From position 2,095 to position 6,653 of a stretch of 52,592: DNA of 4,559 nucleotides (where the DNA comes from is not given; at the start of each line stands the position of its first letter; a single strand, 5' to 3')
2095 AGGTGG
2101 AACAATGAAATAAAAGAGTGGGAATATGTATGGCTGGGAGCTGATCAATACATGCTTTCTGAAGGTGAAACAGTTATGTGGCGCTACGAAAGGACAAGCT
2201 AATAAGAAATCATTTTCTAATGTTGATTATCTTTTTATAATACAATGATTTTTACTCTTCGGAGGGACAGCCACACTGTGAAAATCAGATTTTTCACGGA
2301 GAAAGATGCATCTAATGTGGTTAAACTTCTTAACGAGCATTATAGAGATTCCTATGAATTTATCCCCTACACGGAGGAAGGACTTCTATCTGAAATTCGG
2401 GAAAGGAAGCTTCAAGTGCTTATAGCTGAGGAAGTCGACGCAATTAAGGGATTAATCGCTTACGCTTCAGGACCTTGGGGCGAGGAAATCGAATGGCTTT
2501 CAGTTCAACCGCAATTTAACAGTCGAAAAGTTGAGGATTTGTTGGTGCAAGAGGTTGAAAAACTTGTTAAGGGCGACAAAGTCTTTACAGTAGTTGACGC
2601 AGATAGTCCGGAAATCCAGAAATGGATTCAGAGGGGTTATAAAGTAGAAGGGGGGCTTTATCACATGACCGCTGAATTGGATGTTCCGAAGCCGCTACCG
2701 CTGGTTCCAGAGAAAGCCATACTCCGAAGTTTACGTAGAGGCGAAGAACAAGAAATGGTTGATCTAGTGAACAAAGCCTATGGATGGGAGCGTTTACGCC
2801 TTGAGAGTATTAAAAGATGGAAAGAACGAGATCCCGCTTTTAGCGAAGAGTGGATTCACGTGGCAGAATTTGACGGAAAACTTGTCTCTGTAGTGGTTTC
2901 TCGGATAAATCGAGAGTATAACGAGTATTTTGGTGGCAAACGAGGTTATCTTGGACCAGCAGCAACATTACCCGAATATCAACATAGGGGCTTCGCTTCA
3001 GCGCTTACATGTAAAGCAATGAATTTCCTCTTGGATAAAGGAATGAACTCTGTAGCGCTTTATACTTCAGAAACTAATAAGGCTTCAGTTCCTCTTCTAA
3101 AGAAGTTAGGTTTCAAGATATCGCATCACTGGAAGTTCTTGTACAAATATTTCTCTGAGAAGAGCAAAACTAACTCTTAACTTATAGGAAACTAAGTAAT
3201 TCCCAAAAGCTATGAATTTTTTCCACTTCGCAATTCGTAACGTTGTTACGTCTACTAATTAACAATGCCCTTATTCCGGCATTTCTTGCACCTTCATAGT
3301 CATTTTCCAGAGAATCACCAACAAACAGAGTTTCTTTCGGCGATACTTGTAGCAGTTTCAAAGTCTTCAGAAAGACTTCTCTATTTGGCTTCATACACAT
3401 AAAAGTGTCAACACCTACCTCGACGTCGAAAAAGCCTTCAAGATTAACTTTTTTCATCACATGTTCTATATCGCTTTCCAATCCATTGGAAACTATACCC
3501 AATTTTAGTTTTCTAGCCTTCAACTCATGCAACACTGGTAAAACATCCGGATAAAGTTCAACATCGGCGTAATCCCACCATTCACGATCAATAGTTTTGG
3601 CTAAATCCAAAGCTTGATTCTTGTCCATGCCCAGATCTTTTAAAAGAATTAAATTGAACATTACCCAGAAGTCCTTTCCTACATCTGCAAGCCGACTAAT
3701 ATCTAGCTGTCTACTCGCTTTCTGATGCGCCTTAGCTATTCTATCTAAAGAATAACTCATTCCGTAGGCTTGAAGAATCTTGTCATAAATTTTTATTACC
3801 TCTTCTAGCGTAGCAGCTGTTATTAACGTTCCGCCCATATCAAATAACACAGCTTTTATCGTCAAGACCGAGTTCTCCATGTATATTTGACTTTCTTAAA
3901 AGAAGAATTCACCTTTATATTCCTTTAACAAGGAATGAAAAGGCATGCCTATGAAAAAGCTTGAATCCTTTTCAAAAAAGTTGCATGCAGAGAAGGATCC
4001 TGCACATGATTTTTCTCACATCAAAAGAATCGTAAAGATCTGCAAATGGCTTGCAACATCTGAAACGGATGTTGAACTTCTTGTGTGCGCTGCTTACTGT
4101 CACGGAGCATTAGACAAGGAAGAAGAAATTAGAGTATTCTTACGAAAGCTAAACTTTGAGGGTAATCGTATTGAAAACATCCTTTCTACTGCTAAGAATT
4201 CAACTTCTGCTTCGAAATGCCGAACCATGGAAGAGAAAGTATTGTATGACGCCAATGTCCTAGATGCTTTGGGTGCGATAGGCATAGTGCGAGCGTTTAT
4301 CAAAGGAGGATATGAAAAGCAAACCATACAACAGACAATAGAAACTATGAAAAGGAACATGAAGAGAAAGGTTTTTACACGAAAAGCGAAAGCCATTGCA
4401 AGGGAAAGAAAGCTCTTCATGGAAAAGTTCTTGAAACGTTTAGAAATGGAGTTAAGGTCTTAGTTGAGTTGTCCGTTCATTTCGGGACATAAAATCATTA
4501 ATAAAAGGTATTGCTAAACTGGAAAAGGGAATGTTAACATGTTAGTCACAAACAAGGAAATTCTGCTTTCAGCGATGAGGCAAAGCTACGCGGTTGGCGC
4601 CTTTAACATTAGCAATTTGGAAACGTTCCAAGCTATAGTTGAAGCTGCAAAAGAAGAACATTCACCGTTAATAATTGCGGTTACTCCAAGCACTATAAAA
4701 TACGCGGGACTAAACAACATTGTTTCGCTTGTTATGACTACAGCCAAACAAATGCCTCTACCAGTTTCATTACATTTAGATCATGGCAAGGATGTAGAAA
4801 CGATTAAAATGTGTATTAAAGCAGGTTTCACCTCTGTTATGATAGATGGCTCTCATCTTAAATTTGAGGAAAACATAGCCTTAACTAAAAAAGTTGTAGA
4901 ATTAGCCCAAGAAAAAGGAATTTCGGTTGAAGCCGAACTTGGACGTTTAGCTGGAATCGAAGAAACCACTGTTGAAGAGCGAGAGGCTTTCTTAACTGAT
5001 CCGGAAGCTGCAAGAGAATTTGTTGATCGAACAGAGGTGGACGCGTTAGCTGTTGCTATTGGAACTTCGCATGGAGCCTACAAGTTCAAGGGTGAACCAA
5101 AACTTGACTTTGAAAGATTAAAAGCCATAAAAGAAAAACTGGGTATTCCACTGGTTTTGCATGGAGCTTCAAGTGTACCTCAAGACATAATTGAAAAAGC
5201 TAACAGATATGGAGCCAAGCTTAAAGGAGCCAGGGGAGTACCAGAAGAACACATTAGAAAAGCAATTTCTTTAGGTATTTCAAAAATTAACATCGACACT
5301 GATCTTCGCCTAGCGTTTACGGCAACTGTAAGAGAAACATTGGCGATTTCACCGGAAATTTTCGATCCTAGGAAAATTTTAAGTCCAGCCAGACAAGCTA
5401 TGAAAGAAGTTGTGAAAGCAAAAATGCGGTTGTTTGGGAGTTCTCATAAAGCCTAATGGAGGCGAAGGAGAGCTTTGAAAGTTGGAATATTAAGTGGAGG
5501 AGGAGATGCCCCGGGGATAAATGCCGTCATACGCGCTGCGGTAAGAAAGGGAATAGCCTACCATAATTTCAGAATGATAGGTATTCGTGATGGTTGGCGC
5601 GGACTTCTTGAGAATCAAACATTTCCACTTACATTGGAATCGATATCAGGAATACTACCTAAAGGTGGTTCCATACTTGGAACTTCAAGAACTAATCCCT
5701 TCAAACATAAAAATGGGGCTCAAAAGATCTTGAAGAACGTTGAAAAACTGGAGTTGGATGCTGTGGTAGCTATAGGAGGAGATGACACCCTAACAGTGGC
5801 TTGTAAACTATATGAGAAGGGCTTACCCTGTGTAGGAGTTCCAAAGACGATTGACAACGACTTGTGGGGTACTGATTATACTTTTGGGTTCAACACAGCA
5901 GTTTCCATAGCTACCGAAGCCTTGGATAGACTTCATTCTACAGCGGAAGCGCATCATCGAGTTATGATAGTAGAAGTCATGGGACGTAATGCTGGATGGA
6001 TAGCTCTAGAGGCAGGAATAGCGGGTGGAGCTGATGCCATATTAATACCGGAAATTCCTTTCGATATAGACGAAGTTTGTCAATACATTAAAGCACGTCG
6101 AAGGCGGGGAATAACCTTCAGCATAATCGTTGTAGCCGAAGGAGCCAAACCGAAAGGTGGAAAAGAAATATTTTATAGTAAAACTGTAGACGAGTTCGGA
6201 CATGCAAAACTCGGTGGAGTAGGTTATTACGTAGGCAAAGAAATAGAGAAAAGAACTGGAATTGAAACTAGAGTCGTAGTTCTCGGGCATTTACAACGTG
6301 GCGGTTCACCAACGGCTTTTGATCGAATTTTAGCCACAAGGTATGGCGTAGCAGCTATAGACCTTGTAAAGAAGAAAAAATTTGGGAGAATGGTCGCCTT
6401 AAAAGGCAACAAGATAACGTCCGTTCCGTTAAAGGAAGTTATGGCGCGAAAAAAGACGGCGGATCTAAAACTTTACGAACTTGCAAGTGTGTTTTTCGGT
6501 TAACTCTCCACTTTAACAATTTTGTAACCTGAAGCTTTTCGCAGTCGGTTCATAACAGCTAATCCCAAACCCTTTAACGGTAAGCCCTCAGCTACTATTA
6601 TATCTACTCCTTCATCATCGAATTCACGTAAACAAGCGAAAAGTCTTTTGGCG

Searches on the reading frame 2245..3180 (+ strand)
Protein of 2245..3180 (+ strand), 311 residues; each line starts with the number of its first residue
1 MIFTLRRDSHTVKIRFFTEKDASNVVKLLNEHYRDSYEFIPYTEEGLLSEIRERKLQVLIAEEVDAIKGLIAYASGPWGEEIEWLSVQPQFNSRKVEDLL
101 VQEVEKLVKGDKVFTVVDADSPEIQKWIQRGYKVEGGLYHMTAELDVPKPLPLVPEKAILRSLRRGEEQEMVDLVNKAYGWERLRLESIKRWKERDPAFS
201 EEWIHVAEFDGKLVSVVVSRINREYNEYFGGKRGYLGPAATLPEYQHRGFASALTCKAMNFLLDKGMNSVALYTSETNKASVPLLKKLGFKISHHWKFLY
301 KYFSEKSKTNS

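Call 48: search_protein_families(library=pfam, proteins=[window:2245-3180:+], max_evalue=0.0001)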
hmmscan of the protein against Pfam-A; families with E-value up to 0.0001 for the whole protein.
window:2245-3180:+ (311 aa): 6 families
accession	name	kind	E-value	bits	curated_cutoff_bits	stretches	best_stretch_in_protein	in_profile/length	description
PF00583.31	Acetyltransf_1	-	3.8e-16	59.8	20.7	1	172-290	5-116/116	Acetyltransferase (GNAT) family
PF13527.13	Acetyltransf_9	-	1.7e-10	41.4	25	1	161-291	3-125/127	Acetyltransferase (GNAT) domain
PF13508.13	Acetyltransf_7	-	1.5e-08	35.4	27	1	204-291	5-83/84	Acetyltransferase (GNAT) domain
PF08445.16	FR47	-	6.5e-08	32.9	22.1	1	226-293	14-80/86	FR47-like protein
PF13673.13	Acetyltransf_10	-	2.2e-07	31.3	23.6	0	39-119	16-94/128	Acetyltransferase (GNAT) domain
PF13302.13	Acetyltransf_3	-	5e-05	24.4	25.4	0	241-291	88-138/138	Acetyltransferase (GNAT) domain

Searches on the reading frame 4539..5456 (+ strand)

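Call 48: search_protein_families(library=pfam, proteins=[window:4539-5456:+], max_evalue=0.0001)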
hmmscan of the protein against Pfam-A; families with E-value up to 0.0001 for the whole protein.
window:4539-5456:+ (305 aa): 1 family
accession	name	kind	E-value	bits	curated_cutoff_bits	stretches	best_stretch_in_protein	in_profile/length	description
PF01116.26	F_bP_aldolase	-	1.2e-109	366.6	25.5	1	4-304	2-277/277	Fructose-bisphosphate aldolase class-II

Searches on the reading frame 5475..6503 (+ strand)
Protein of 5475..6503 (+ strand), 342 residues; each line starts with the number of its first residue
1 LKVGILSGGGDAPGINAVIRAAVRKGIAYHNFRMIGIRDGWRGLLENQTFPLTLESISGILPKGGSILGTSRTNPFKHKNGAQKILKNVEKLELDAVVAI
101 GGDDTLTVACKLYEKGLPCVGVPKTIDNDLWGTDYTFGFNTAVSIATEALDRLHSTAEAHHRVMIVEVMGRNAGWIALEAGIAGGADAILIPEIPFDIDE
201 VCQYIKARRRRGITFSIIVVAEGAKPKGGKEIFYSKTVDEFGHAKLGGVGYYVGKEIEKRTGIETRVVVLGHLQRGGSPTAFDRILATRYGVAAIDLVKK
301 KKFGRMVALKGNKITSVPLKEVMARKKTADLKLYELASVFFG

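Call 48: search_protein_families(library=pfam, proteins=[window:5475-6503:+], max_evalue=0.0001)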
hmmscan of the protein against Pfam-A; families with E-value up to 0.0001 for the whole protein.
window:5475-6503:+ (342 aa): 1 family
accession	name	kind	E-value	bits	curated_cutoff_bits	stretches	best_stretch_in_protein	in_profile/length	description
PF00365.25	PFK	-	2.2e-114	381.9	30.9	1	2-297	1-276/277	Phosphofructokinase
